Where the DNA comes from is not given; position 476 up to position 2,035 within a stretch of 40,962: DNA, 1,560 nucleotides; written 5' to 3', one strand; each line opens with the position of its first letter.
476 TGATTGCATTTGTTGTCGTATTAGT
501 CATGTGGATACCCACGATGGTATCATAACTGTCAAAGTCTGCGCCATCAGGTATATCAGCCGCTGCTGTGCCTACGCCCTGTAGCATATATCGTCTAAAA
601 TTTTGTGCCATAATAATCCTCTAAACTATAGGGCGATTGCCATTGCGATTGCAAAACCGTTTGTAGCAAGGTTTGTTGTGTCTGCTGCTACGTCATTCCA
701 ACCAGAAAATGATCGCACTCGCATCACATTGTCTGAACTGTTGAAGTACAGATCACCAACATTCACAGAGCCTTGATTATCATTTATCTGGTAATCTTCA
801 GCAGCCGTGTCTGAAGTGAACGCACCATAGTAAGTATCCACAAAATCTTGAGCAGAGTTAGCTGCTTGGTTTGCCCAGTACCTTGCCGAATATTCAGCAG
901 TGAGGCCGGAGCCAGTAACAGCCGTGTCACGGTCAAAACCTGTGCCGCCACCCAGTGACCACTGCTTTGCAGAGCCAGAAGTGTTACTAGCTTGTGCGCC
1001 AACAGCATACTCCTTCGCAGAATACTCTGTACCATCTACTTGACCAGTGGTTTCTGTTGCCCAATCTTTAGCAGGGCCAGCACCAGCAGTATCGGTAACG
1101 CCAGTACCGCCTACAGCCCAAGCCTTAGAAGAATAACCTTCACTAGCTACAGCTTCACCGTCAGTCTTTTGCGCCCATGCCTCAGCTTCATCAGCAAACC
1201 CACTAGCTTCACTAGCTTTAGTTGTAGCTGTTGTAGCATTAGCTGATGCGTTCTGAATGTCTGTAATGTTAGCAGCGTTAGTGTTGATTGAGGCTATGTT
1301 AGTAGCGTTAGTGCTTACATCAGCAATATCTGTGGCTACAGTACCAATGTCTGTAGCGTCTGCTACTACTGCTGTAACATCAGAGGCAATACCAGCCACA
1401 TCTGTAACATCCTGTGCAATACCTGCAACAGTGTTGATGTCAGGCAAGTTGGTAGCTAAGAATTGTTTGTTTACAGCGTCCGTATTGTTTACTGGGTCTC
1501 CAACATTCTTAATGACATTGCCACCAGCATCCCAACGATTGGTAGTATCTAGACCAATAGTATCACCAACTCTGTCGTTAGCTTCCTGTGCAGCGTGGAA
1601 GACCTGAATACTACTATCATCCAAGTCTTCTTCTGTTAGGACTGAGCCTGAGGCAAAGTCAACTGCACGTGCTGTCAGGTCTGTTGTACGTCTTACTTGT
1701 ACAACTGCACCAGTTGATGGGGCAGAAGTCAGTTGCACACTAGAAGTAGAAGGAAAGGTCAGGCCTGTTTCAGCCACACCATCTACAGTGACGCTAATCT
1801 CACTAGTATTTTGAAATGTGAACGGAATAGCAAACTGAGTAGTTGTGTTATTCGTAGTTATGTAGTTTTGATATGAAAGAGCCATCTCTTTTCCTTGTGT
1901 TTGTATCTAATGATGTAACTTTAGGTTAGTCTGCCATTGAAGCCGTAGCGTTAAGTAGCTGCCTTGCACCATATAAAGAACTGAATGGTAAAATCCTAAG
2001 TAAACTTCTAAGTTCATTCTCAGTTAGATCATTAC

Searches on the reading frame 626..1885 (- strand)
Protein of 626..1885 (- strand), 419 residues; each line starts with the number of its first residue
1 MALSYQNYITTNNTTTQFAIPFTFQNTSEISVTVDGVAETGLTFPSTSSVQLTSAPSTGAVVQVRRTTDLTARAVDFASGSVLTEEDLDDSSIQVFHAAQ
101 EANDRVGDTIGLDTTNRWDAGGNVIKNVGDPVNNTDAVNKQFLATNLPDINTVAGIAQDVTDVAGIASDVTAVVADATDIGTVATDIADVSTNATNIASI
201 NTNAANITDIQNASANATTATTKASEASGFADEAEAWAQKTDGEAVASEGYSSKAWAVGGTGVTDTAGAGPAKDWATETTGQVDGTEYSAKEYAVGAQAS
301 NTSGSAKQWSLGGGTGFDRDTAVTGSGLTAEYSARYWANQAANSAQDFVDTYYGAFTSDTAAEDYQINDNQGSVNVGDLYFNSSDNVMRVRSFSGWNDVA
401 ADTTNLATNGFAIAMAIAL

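Call 85: search_protein_families(library=phrogs, proteins=[window:626-1885:-], max_evalue=0.00001)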
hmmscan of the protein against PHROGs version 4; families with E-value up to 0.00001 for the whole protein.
window:626-1885:- (419 aa): 19 families
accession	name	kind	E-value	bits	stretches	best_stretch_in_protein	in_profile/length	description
phrog_21412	-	tail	2.4e-41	142.5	1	6-212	269-482/1452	tail fiber protein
phrog_2710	-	tail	1.6e-25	90.6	1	1-146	8-160/781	tail fiber protein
phrog_13980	-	tail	8.3e-23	82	1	13-371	15-354/756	tail fiber protein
phrog_6256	-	tail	8.5e-20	72.3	1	14-347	16-282/686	tail fiber protein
phrog_26630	-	tail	2.2e-16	60.6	1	1-346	1-329/506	tail fiber protein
phrog_11393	-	tail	1.3e-15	58.1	1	4-145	3-142/538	tail fiber protein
phrog_9502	-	tail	3.3e-14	53.6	1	12-253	14-256/647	tail fiber protein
phrog_4242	-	tail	1.4e-13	52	1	61-283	72-291/628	tail fiber protein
phrog_6518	-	tail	2.7e-12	46.6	1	6-143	6-154/793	tail fiber protein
phrog_17312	-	tail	1.1e-11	44.8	1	40-177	47-181/792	tail protein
phrog_13481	-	tail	1.6e-11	44.9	1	12-384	28-414/596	tail fiber protein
phrog_29288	-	unknown function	2e-11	43.1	1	13-215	12-230/1558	-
phrog_24786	-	tail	8.1e-11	41.6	1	40-172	47-176/903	tail fiber protein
phrog_8460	-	tail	3e-08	33.4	1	10-166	9-193/780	tail fiber protein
phrog_31166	-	tail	5.1e-08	33.3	1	22-105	30-112/486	tail fiber protein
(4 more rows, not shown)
